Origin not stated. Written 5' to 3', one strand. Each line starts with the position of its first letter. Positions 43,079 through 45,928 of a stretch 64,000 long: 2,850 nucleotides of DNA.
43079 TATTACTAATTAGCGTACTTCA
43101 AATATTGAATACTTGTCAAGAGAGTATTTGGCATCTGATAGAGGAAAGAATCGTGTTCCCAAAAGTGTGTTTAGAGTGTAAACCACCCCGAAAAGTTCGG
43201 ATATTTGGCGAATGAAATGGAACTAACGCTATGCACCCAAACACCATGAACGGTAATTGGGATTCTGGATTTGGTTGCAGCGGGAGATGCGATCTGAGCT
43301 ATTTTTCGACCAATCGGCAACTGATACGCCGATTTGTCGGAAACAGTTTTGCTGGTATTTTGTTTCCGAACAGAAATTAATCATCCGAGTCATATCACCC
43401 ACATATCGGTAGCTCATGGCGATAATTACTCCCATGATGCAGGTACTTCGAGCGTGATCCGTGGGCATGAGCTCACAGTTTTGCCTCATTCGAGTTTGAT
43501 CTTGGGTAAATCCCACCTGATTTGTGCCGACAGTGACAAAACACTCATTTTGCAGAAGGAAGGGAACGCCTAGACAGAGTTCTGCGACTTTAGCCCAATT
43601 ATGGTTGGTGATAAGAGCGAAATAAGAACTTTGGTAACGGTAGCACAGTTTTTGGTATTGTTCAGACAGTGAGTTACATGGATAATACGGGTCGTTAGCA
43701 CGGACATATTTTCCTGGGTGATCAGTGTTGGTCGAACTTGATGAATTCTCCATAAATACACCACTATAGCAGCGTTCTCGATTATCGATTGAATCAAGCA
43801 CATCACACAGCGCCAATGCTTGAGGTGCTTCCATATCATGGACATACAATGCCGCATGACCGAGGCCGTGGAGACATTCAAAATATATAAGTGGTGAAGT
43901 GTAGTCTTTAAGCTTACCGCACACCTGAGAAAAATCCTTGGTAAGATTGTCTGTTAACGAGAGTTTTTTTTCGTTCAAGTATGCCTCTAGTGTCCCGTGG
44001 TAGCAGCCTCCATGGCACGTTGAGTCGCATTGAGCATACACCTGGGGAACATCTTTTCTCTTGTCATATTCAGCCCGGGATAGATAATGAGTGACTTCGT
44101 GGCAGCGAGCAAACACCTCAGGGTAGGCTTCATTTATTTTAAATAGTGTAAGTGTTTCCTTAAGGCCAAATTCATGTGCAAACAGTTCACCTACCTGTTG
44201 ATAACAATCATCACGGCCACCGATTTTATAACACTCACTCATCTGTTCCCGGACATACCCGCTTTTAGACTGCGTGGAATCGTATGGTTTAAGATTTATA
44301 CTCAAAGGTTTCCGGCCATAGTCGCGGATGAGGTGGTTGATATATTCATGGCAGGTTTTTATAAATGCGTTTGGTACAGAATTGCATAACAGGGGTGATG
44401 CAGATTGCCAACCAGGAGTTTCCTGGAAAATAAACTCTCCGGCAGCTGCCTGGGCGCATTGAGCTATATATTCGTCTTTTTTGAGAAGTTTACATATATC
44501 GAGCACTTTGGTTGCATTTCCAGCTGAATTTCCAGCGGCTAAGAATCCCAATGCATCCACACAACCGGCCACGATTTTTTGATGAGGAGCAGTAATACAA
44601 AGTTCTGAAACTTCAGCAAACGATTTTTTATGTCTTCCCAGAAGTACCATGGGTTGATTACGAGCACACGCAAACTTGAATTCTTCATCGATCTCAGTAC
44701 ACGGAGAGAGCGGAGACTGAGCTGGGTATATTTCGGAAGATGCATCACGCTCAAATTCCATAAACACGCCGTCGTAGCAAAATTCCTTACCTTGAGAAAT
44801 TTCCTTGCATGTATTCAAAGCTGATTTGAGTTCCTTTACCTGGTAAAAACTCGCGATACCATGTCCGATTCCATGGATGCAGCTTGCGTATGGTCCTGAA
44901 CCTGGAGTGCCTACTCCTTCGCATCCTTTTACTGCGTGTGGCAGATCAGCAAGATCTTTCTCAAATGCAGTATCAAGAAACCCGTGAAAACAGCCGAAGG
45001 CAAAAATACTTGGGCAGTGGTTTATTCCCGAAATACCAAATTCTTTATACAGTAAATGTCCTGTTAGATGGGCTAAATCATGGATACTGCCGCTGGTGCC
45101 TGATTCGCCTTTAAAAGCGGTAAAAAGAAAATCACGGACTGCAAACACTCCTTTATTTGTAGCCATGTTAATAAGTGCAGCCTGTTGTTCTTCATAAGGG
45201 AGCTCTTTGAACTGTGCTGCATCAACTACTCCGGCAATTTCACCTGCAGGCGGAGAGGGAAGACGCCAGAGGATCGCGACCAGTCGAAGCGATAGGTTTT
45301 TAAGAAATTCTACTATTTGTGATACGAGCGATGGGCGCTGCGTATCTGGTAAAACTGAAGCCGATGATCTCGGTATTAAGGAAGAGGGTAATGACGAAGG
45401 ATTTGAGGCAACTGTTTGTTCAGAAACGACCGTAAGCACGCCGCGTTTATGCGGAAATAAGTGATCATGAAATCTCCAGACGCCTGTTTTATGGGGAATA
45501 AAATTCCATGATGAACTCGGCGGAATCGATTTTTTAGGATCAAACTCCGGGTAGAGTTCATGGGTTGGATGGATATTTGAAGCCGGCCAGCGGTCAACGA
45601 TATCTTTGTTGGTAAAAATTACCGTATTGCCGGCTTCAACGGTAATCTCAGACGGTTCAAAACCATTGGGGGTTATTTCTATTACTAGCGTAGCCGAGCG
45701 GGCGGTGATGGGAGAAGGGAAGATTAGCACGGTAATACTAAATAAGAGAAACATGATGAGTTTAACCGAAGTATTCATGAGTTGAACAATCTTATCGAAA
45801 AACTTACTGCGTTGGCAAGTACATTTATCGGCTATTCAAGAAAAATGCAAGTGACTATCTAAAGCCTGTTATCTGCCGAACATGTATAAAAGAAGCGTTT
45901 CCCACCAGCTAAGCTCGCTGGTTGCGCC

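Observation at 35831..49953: Co-oriented block of six minus-strand genes, five encoding secreted Cys/His-rich proteins of no recognisable family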

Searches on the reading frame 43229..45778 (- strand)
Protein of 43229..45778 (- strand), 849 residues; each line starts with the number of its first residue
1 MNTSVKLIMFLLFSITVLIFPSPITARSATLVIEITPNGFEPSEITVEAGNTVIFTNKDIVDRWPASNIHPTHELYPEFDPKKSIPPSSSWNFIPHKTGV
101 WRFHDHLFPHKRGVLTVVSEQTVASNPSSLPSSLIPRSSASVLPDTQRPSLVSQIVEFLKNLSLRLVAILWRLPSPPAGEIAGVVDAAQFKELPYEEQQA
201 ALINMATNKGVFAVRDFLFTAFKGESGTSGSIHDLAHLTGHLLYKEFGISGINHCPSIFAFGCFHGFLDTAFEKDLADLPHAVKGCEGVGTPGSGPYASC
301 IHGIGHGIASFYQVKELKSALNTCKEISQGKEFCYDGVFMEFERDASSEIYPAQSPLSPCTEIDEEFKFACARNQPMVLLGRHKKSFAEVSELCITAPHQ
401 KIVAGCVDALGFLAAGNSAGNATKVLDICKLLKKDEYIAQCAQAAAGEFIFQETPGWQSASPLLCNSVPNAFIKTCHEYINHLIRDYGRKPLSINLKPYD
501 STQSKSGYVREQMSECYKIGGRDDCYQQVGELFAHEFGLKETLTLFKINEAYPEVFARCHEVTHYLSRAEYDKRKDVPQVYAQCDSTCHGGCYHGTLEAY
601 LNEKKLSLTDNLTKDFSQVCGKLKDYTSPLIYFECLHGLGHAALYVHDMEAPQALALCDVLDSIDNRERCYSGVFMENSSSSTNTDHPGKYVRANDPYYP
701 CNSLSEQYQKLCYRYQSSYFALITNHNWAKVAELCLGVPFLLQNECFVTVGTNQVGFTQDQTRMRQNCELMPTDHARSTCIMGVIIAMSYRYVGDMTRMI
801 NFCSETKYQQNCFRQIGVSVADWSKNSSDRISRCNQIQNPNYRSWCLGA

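Call 4: search_protein_families(library=pfam, proteins=[window:43229-45778:-], max_evalue=0.1)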
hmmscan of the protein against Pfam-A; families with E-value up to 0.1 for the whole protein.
window:43229-45778:- (849 aa): 1 family
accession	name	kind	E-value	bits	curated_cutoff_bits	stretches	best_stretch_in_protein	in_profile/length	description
PF13473.12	Cupredoxin_1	-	1.1e-05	25.8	27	1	12-117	5-104/104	Cupredoxin-like domain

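Call 5: search_protein_families(library=ncbifam, proteins=[window:43229-45778:-], max_evalue=0.1)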
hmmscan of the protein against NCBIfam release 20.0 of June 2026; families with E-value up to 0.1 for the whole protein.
window:43229-45778:- (849 aa): 0 families

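Call 14: find_homologous_proteins(query=window:43229-45778:-)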
Query window:43229-45778:- (849 aa): 323 proteins with E <= 0.001 among 8000 candidates; the best 120 are listed.
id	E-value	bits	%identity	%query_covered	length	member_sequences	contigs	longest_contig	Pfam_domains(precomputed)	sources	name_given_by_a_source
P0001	0.0e+0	1994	100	99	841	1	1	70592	PF13473.13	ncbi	-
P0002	8.9e-289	978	52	97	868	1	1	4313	-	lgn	-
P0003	1.1e-284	965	50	98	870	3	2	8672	PF13473.13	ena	-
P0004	3.9e-282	956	50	99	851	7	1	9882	PF13473.13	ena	-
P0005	5.1e-281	953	49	99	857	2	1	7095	PF13473.13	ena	-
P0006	1.8e-280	951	50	99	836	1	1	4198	-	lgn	-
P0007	4.2e-280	950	49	99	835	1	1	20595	PF13473.13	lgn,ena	-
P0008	5.9e-278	943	50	98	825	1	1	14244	PF13473.13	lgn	-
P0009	6.2e-277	939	48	97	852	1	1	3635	PF13473.13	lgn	-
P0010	8.3e-276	936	50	99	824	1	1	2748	-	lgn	-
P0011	4.5e-275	933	48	99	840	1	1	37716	PF13473.13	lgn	-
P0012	2.8e-274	930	49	98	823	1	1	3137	PF13473.13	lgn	-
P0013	2.9e-274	930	49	100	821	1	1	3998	PF13473.13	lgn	-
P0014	2.5e-273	927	49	98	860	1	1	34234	PF13473.13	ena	-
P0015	1.3e-270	918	47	99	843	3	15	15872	PF13473.13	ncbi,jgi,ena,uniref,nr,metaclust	ncbi:MAG: hypothetical protein A2912_01625 [Candidatus Buchananbacteria bacterium RIFCSPLOWO2_01_FUL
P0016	1.6e-270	918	46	99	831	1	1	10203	PF13473.13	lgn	-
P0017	3.2e-270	917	48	99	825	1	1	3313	PF13473.13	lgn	-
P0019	6.0e-270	916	49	100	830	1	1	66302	PF13473.13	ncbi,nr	ncbi:cupredoxin domain-containing protein [Candidatus Microgenomates bacterium]|nr:cupredoxin domain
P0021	2.3e-269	914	49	100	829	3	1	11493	PF13473.13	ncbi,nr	ncbi:MAG: hypothetical protein HYS83_01335 [Candidatus Blackburnbacteria bacterium]|nr:hypothetical 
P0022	2.9e-269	914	49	100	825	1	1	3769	PF13473.13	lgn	-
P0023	3.2e-269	914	46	99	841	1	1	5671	PF13473.13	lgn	-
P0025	8.7e-269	912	48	97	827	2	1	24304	PF13473.13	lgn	-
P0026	2.3e-268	911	46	97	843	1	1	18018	PF13473.13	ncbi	-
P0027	9.8e-268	909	47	99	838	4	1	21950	PF13473.13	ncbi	-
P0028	9.8e-268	909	47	99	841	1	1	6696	PF13473.13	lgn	-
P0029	1.5e-267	908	47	97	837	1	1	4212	PF13473.13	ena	-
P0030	2.5e-267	907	50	97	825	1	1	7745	PF13473.13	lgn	-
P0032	7.5e-267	906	47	99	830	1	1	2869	PF13473.13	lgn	-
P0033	1.3e-266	905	46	97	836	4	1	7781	PF13473.13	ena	-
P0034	1.4e-266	905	48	99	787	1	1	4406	PF13473.13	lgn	-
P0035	1.7e-266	905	46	100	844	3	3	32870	PF13473.13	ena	-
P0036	1.8e-266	905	46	98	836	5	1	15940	PF13473.13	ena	-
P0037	4.5e-266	903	47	99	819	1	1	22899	PF13473.13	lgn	-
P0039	6.5e-266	903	47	99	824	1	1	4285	PF13473.13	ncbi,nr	ncbi:cupredoxin domain-containing protein [Candidatus Daviesbacteria bacterium]|nr:cupredoxin domain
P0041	5.6e-265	900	46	98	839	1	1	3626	PF13473.13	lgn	-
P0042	9.2e-265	899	46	99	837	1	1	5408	PF13473.13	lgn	-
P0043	1.0e-264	899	47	98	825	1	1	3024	PF13473.13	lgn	-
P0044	1.3e-264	898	48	99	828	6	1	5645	PF13473.13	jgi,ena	-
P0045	1.6e-264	898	48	98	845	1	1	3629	PF13473.13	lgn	-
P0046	4.1e-264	897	46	98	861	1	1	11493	PF13473.13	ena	-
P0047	6.1e-264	896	41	54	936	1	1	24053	PF13473.13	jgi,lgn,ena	-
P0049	2.6e-263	894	47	99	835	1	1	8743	PF13473.13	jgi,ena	-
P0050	2.6e-263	894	47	98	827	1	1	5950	PF13473.13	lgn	-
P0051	1.2e-262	892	47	99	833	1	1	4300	PF13473.13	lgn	-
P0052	1.9e-262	891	48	97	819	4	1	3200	PF13473.13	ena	-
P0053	1.9e-262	891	47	99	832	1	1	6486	PF13473.13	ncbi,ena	-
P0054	3.6e-262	890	46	97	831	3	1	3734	PF13473.13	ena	-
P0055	1.2e-261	889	45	97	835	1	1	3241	PF13473.13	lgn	-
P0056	1.3e-261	889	46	99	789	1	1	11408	PF13473.13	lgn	-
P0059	4.9e-261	887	47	97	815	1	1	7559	PF13473.13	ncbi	-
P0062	1.8e-260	885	45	97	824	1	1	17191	PF13473.13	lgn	-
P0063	3.4e-260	884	47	99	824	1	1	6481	PF13473.13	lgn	-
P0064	4.1e-260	884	47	99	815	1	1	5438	PF13473.13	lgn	-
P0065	4.6e-260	883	45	99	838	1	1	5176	PF13473.13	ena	-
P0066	2.0e-259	881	46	97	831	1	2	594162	PF13473.13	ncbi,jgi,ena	-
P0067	2.0e-259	881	47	99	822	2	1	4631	PF13473.13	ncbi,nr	ncbi:MAG: Uncharacterized protein CEO21_254 [Microgenomates group bacterium Gr01-1014_80]|nr:MAG: Un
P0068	2.2e-259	881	46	97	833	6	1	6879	PF13473.13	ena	-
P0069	2.6e-259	881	46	99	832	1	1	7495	PF13473.13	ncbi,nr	ncbi:MAG: cupredoxin domain-containing protein [Candidatus Chisholmbacteria bacterium]|nr:cupredoxin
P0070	3.3e-259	881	47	100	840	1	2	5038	PF13473.13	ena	-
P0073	1.8e-258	878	46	99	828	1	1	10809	PF13473.13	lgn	-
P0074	3.1e-258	877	46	99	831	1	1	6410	PF13473.13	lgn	-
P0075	6.2e-258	876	45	99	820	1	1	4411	PF13473.13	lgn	-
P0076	7.9e-258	876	46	98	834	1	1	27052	PF13473.13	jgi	-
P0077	1.6e-257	875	47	100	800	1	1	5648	PF13473.13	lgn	-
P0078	2.8e-257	874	46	97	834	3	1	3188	PF13473.13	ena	-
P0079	2.9e-257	874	46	97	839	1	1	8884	PF13473.13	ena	-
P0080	4.6e-257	874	46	97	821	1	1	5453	PF13473.13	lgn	-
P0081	5.2e-257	873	46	99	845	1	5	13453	PF13473.13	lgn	-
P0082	5.3e-257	873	50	92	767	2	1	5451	PF13473.13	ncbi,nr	ncbi:MAG: cupredoxin domain-containing protein, partial [Candidatus Blackburnbacteria bacterium]|nr:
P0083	5.6e-257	873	46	99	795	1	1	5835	PF13473.13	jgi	-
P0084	8.6e-257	873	46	97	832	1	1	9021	PF13473.13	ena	-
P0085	1.3e-256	872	46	97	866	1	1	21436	PF13473.13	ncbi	-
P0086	1.8e-256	872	47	97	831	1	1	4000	PF13473.13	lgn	-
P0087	1.9e-256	871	45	99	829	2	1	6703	PF13473.13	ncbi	-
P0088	4.9e-256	870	46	99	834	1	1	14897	PF13473.13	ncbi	-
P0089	7.9e-256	869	46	99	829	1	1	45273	PF13473.13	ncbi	-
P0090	1.2e-255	869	45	98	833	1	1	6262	PF13473.13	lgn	-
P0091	1.3e-255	869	45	97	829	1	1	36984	PF13473.13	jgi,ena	-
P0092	2.5e-255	868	46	99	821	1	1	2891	PF13473.13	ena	-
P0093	2.8e-255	868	46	100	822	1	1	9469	PF13473.13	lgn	-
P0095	4.8e-255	867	45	100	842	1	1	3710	PF13473.13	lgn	-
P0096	1.2e-254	865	45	99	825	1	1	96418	PF13473.13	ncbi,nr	ncbi:MAG: cupredoxin domain-containing protein [Candidatus Levybacteria bacterium]|nr:cupredoxin dom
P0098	3.0e-254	864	45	98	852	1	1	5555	PF13473.13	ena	-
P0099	5.8e-254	863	46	99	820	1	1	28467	PF13473.13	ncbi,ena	-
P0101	1.4e-253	862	45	98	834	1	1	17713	PF13473.13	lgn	-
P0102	1.7e-253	862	41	54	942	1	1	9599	PF13473.13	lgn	-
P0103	2.1e-253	861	45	99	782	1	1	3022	PF13473.13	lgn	-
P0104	2.2e-253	861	45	100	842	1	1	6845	PF13473.13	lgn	-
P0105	2.3e-253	861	46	99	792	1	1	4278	PF13473.13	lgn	-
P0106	3.9e-253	861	46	98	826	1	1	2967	PF13473.13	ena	-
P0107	6.7e-253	860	46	99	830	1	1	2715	PF13473.13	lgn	-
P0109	1.7e-252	858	45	98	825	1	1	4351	PF13473.13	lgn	-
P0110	1.7e-252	858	47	97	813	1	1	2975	PF13473.13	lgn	-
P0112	2.8e-252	858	45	99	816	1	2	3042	PF13473.13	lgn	-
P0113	3.1e-252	858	45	97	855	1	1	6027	PF13473.13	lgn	-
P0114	3.2e-252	858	47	99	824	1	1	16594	PF13473.13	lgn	-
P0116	6.1e-252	857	46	98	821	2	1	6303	PF13473.13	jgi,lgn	-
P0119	1.0e-250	853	45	97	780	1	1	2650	PF13473.13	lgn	-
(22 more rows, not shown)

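Call 18: find_related_loci(query=A1, collection=genome_contigs, flank=10000)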
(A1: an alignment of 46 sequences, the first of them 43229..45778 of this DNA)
Query A1 (849 aa) in genome_contigs; peptide patterns used: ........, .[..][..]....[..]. (x = any residue, [..] = any of these).
49 stretches matched a pattern; 36 encode a relative of the query (tblastn E <= 1e-3); 32 distinct loci.
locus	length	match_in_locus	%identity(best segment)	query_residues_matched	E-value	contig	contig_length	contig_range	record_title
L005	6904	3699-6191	49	6-849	0e+0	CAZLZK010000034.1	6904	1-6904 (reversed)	MAG TPA_asm: uncultured Gammaproteobacteria bacterium isolate SRP269290_co1_809 genome assembly, contig: NODE_19074_leng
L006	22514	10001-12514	46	5-846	0e+0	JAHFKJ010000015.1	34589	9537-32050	MAG: Candidatus Gottesmanbacteria bacterium isolate nzgw407 NODE_1432_length_34590_cov_3.781891, whole genome shotgun se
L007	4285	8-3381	47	5-847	0e+0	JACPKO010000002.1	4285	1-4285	MAG: Candidatus Daviesbacteria bacterium isolate NC_groundwater_496_Ag_S-0.1um_39_16 S35_SO-1_scaffold_29614, whole geno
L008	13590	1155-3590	46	24-847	0e+0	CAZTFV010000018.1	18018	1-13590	MAG TPA_asm: uncultured Gammaproteobacteria bacterium isolate SRP269290_co1_791 genome assembly, contig: NODE_4036_lengt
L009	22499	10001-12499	46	9-847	0e+0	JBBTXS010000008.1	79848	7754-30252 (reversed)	MAG: Patescibacteria group bacterium isolate H51-bin091_1 H51_bin091_1_000000000008, whole genome shotgun sequence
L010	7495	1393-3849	46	8-846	0e+0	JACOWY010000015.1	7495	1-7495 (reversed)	MAG: Candidatus Chisholmbacteria bacterium isolate NC_groundwater_139_Ag_S-0.1um_49_11 S4_GD2017_2_S1_scaffold_15189, wh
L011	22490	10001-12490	46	6-849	0e+0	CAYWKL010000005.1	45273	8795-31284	MAG TPA_asm: uncultured Gammaproteobacteria bacterium isolate binchicken_co38_1283 genome assembly, contig: NODE_1752_le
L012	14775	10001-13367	46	8-849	0e+0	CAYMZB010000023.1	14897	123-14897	MAG TPA_asm: uncultured Gammaproteobacteria bacterium isolate binchicken_co203_489 genome assembly, contig: k141_2771183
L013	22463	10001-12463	46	6-847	0e+0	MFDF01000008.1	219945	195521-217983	MAG: Candidatus Daviesbacteria bacterium RIFCSPHIGHO2_12_FULL_37_16 rifcsphigho2_12_scaffold_22, whole genome shotgun se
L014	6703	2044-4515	45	7-847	0e+0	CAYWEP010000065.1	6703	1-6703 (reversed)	MAG TPA_asm: uncultured Gammaproteobacteria bacterium isolate SRP269290_co3_1003 genome assembly, contig: NODE_16470_len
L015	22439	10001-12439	45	19-847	0e+0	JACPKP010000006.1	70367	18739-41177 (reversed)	MAG: Candidatus Daviesbacteria bacterium isolate NC_groundwater_498_Ag_S-0.1um_40_17 S35_SO-1_scaffold_151964, whole gen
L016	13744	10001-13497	45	7-849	0e+0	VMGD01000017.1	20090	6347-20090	MAG: Microgenomates group bacterium Gr01-1014_7 G01um10147_scaffold_789, whole genome shotgun sequence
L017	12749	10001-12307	45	19-847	0e+0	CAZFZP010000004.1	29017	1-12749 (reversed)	MAG TPA_asm: uncultured Gammaproteobacteria bacterium isolate SRP050083_co3_227 genome assembly, contig: NODE_1093_lengt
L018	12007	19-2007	49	186-847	0e+0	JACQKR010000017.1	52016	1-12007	MAG: Candidatus Levyibacteriota bacterium isolate NC_groundwater_1182_Ag_S-0.1um_43_56 S_p1_S3_coassembly_k141_984880, w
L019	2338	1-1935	49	205-847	0e+0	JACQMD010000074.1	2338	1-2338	MAG: Candidatus Roizmanbacteria bacterium isolate NC_groundwater_1220_Ag_S-0.1um_43_42 S_p1_S3_coassembly_k141_1159305,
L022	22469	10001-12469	45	3-847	0e+0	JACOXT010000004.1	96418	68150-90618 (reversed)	MAG: Candidatus Levyibacteriota bacterium isolate NC_groundwater_160_Ag_S-0.1um_36_20 S4_GD2017_2_S1_scaffold_232, whole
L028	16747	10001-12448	46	21-847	0e+0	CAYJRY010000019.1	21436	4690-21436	MAG TPA_asm: uncultured Gammaproteobacteria bacterium isolate ERP125453_co1_466 genome assembly, contig: NODE_2339_lengt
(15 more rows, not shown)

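Call 23: search_solved_structures(query=A1, max_evalue=1, show_alignments=2)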
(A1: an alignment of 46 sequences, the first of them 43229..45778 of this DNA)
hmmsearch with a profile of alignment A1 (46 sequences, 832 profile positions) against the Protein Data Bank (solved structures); distinct sequences matched with E-value up to 1: 13.
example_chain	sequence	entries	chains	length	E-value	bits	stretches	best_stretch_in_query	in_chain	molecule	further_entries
9cck_A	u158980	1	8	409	0.0015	20.1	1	34-114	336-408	Copper-containing nitrite reductase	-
1sf3_A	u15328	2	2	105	0.0027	19.2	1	27-114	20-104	Amicyanin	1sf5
1sfd_A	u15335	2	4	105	0.0029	19.1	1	27-114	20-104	Amicyanin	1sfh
4p5r_A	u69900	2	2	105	0.0032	19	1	27-114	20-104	Amicyanin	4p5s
2qdv_A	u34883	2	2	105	0.006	18.1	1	27-114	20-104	Amicyanin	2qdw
1mda_A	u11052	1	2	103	0.0061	18.1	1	27-114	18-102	AMICYANIN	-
1aac_A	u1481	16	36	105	0.0064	18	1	27-114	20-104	AMICYANIN | PROTEIN (AMICYANIN)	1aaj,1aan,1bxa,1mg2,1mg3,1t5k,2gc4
2gb2_A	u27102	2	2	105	0.012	17.1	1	27-114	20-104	Amicyanin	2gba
2idt_A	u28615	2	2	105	0.015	16.8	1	27-114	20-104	Amicyanin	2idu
3ie9_A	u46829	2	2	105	0.016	16.7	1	27-114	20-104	Amicyanin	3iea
3rym_A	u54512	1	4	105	0.018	16.5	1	27-114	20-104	Amicyanin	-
2idq_A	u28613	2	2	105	0.019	16.4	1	27-114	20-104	Amicyanin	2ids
3ply_A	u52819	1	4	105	0.076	14.4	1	27-114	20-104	Amicyanin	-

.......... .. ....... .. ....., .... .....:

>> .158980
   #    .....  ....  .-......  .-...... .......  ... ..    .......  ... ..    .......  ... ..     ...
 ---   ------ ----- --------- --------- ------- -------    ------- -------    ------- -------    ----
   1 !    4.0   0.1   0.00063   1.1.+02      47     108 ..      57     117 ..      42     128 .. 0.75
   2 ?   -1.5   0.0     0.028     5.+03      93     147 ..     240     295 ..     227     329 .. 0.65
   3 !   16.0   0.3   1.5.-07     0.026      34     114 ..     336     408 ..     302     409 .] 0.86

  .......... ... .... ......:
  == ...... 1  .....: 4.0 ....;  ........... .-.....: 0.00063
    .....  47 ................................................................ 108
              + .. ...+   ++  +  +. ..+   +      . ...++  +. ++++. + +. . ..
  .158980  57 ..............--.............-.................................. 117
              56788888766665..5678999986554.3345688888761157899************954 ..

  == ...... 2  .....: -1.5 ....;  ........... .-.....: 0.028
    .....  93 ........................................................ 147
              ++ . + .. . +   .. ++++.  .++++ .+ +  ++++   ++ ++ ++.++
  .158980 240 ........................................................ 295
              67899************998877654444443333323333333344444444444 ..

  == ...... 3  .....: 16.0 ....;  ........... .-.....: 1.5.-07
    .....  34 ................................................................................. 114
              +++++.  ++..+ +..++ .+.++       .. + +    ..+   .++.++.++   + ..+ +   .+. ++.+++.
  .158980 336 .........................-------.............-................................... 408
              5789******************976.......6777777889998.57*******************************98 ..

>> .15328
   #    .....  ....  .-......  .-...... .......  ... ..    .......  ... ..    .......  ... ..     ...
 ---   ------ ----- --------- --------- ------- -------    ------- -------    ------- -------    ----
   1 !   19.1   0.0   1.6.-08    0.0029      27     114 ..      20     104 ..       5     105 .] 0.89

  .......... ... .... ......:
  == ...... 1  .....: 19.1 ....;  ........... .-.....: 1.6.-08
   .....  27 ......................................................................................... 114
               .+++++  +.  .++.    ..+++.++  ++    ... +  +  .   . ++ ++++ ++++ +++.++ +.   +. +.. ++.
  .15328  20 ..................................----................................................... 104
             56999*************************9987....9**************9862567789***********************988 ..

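Call 33: predict_structure(alignment_id=A1)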
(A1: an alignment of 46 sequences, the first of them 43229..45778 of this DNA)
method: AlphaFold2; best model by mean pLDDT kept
length: 849 residues; sequences in the alignment: 46
mean_pLDDT: 84.8   pTM: 0.60
mean pLDDT of the five models: 84.8, 84.0, 83.5, 83.1, 81.8
residues with pLDDT >= 90: 417; 70-90: 330; 50-70: 53; < 50: 49
segments of 3 or more residues with pLDDT < 50: 23-26, 122-149, 171-183
pLDDT, mean of each block of 10 residues (from residue 1): 77 79 55 91 89 93 75 59 86 85 77 84 40 33 38 74 71 38 66 86 91 91 81 92 96 88 92 94 94 91 94 85 95 95 80 89 95 93 91 96 97 90 93 96 96 83 92 95 86 73 92 89 83 90 93 89 91 86 79 86 69 83 87 89 75 89 93 84 57 85 91 90 91 96 95 89 96 97 94 91 94 96 92 97 97
secondary structure, 60 per line:
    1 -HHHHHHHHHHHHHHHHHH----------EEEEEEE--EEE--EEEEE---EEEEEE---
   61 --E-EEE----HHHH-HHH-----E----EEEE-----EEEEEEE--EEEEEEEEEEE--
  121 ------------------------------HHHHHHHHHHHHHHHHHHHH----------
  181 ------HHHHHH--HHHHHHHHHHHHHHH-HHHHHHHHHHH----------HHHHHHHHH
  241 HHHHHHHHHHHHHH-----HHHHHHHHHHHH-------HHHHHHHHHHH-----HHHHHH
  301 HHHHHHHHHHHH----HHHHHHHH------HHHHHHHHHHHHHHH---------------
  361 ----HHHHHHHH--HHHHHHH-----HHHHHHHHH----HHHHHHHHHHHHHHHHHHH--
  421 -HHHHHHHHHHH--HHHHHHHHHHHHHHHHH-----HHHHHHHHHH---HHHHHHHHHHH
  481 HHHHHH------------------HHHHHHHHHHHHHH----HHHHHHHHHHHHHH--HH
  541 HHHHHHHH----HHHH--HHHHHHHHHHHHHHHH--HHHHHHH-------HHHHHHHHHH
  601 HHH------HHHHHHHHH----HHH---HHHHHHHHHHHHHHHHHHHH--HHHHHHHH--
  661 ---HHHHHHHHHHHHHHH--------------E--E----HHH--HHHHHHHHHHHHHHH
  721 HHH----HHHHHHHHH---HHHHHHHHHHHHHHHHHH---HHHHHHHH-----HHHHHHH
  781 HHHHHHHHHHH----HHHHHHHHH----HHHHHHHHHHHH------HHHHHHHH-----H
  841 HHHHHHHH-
elements in order (helices of 4 or more, strands of 3 or more residues): H2-19 E30-36 E39-41 E44-48 E52-57 E65-67 H72-75 E90-93 E99-105 E108-118 H151-170 H187-192 H195-209 H211-221 H232-254 H260-271 H279-289 H295-312 H317-324 H331-345 H365-372 H375-381 H387-395 H400-418 H422-432 H435-451 H457-466 H470-486 H505-518 H523-536 H539-548 H553-556 H559-574 H577-583 H591-603 H610-618 H629-648 H651-658 H664-678 H706-723 H728-736 H740-757 H761-768 H774-791 H796-804 H809-820 H827-834 H840-848
